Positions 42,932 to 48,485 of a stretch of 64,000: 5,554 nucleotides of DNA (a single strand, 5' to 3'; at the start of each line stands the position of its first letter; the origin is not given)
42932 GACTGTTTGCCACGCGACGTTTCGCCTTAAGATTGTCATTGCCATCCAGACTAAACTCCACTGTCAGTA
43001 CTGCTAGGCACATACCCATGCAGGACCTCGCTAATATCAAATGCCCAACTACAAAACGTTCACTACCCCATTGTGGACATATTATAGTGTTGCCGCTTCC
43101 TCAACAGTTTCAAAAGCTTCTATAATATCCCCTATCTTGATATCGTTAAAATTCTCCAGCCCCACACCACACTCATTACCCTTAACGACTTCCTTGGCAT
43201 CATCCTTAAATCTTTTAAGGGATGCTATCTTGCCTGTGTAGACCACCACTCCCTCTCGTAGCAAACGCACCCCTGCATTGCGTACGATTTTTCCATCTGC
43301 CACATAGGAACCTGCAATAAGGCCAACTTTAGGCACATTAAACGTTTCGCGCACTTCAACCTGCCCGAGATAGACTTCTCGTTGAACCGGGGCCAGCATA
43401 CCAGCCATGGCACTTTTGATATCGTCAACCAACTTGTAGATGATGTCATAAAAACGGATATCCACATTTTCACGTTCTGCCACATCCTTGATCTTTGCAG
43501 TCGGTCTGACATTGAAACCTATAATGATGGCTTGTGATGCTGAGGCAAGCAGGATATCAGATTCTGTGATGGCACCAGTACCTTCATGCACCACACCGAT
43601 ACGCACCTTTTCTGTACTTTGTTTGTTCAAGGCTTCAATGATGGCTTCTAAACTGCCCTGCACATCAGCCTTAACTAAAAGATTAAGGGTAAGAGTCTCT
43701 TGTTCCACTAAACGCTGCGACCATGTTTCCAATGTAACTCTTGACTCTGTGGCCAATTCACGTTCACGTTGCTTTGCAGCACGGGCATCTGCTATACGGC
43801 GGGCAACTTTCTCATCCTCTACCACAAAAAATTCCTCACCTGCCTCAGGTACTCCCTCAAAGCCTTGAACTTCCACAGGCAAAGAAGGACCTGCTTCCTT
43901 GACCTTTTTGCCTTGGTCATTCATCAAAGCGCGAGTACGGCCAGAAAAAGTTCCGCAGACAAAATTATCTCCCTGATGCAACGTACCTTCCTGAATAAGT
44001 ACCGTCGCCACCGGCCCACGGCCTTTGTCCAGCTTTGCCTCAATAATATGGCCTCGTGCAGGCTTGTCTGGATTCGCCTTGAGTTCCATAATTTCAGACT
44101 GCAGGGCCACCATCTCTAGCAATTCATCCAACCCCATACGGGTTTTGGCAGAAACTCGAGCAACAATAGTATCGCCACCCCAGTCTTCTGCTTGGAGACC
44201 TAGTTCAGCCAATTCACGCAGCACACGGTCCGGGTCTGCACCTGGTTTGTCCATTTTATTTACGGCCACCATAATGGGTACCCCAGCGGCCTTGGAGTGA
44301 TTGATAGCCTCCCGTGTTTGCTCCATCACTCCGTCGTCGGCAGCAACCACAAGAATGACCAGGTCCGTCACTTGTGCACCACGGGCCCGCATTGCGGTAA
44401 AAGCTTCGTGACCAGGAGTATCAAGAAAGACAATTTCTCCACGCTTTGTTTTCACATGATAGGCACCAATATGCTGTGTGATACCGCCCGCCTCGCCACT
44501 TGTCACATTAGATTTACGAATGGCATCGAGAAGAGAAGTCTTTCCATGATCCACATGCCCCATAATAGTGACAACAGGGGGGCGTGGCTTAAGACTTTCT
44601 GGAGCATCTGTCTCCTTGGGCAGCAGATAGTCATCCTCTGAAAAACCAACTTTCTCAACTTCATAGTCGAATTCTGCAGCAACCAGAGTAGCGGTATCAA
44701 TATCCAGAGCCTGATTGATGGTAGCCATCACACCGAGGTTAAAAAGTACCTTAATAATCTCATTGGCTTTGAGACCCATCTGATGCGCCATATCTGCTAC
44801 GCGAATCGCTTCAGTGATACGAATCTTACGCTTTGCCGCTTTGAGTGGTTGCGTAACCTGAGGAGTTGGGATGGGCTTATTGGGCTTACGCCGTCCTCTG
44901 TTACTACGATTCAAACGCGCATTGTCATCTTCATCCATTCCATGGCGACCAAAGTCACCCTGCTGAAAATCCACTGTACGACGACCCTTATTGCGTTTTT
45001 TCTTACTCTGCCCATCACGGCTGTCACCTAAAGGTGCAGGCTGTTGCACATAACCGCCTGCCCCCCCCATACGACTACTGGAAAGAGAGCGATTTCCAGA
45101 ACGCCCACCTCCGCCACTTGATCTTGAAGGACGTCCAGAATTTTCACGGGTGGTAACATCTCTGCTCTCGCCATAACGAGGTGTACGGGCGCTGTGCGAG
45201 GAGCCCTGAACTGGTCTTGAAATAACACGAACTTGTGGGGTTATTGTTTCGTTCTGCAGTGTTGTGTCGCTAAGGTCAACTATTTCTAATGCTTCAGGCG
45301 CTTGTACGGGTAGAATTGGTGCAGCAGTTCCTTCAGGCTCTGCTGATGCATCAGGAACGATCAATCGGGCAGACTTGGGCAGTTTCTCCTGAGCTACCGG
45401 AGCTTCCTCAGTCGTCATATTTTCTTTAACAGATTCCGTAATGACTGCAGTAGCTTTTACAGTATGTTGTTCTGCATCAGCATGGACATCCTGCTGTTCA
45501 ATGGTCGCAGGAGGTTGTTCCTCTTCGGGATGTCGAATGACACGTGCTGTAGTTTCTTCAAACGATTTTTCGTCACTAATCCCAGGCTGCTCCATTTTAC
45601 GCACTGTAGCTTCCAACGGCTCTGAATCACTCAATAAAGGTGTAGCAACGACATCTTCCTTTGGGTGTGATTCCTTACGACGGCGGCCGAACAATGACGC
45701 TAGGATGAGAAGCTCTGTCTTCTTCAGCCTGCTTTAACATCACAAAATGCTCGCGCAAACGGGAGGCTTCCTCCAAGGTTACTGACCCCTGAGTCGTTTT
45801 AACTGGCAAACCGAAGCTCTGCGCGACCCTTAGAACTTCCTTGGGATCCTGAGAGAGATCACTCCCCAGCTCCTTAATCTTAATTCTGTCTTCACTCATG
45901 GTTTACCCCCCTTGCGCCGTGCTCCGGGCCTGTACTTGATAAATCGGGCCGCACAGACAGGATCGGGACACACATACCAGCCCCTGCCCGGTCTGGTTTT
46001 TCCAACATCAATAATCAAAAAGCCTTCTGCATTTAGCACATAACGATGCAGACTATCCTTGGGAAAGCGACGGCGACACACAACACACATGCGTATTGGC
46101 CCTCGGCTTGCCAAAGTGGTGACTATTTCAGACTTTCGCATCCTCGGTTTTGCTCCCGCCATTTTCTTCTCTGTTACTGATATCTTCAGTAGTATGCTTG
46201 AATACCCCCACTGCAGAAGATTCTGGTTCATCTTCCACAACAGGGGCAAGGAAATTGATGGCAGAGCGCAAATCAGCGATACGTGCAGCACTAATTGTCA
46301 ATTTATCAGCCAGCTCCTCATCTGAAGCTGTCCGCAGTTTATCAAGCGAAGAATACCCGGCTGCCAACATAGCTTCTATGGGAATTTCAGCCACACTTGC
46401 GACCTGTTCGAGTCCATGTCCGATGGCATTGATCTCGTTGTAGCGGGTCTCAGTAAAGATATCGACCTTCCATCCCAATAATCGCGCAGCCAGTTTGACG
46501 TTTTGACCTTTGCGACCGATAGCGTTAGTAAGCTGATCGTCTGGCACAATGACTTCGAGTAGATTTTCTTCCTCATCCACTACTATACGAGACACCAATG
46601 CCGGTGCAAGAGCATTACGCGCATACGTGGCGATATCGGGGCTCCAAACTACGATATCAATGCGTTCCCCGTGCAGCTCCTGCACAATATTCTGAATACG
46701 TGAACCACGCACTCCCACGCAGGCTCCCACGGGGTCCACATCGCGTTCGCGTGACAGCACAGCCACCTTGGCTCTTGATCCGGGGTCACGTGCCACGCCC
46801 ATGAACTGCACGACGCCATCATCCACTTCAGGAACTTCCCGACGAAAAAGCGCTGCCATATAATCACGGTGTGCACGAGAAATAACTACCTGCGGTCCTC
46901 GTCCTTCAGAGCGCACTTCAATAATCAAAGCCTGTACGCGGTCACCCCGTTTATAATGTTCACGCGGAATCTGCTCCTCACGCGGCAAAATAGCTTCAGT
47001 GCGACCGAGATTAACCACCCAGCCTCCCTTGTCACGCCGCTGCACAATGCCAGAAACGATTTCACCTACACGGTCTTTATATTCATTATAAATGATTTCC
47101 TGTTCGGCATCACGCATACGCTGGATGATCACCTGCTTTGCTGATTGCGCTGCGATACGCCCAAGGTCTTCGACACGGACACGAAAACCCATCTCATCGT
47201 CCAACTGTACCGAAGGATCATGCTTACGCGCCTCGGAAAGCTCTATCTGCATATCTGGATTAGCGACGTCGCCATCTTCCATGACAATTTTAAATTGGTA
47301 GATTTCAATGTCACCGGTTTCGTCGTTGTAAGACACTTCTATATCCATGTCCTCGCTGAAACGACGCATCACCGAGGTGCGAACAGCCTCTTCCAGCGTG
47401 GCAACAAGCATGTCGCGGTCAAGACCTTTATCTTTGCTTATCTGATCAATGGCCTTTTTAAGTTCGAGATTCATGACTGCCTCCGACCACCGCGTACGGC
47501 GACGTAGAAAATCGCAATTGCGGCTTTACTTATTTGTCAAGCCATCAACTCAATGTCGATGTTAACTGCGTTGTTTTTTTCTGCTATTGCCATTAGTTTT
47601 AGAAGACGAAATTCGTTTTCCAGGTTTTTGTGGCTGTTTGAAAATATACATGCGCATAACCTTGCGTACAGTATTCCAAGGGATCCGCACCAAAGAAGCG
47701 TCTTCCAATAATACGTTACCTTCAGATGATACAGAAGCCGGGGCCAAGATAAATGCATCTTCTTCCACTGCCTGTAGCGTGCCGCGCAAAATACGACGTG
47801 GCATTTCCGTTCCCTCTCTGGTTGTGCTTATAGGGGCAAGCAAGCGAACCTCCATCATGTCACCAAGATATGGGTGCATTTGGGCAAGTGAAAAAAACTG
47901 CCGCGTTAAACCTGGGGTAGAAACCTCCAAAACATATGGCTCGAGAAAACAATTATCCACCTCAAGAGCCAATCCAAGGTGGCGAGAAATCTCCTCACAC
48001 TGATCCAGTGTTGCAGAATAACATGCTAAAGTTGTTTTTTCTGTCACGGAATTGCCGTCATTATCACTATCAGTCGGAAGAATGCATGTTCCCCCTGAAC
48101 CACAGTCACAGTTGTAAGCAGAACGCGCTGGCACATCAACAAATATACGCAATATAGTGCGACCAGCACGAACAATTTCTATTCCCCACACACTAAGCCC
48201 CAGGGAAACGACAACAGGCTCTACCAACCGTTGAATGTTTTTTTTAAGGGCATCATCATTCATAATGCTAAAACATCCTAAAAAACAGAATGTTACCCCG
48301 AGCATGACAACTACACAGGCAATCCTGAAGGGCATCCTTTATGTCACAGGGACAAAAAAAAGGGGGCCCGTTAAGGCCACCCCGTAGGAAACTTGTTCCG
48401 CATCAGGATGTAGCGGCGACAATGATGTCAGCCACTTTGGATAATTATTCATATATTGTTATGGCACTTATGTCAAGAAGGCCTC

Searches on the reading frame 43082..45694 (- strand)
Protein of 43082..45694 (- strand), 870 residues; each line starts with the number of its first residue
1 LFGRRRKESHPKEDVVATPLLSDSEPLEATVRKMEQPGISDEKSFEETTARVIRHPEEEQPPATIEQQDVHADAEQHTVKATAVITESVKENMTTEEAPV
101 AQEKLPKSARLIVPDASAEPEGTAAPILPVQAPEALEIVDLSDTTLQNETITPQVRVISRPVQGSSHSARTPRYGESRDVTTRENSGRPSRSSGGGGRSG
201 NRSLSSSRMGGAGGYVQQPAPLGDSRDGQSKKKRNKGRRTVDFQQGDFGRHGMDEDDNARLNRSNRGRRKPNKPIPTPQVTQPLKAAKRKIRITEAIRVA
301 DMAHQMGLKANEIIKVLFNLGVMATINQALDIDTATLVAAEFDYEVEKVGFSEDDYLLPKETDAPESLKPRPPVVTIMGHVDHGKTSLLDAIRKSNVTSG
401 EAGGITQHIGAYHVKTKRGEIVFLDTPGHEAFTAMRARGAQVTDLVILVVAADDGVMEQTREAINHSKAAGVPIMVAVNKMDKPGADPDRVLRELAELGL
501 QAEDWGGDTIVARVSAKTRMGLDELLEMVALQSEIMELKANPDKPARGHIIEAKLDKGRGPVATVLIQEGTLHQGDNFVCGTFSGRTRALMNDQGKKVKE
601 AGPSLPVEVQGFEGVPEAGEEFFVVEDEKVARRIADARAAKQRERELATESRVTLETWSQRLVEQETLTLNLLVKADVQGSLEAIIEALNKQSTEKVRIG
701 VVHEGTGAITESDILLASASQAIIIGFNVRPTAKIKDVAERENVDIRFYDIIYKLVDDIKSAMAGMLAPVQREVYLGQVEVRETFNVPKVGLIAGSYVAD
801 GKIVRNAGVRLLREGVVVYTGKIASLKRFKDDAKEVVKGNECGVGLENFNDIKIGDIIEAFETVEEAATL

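Call 55: search_protein_families(library=pfam, proteins=[window:43082-45694:-], max_evalue=0.0001)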
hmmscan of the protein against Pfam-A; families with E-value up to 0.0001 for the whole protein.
window:43082-45694:- (870 aa): 7 families
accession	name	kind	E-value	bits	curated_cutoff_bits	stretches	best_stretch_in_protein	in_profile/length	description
PF11987.13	IF-2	-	2.4e-41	140.8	27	1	645-760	2-117/117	Translation-initiation factor 2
PF00009.33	GTP_EFTU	-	5.7e-37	127.6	26.5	1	375-530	6-183/188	Elongation factor Tu GTP binding domain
PF22042.2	EF-G_D2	-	2e-28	98.8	27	1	545-624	1-83/84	Elongation factor G domain 2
PF04760.21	IF2_N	-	2.3e-14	53.3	25.3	1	295-345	2-53/53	Translation initiation factor IF-2, N-terminal region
PF01926.29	MMR_HSR1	-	7.4e-12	45.8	21.9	1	375-480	2-113/113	50S ribosome-binding GTPase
PF03144.31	GTP_EFTU_D2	-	3.1e-07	31.2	30.3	1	791-858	1-72/73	Elongation factor Tu domain 2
PF00025.27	Arf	-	1.2e-05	25.2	22.3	1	377-529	19-170/174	ADP-ribosylation factor family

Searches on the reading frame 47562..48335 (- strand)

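Call 56: search_protein_families(library=pfam, proteins=[window:47562-48335:-], max_evalue=0.0001)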
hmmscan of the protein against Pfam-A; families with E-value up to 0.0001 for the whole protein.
window:47562-48335:- (257 aa): 1 family
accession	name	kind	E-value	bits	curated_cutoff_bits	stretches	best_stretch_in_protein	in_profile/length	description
PF02576.22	RimP_N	-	1.2e-13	51.7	22.7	1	109-143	38-72/73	RimP N-terminal domain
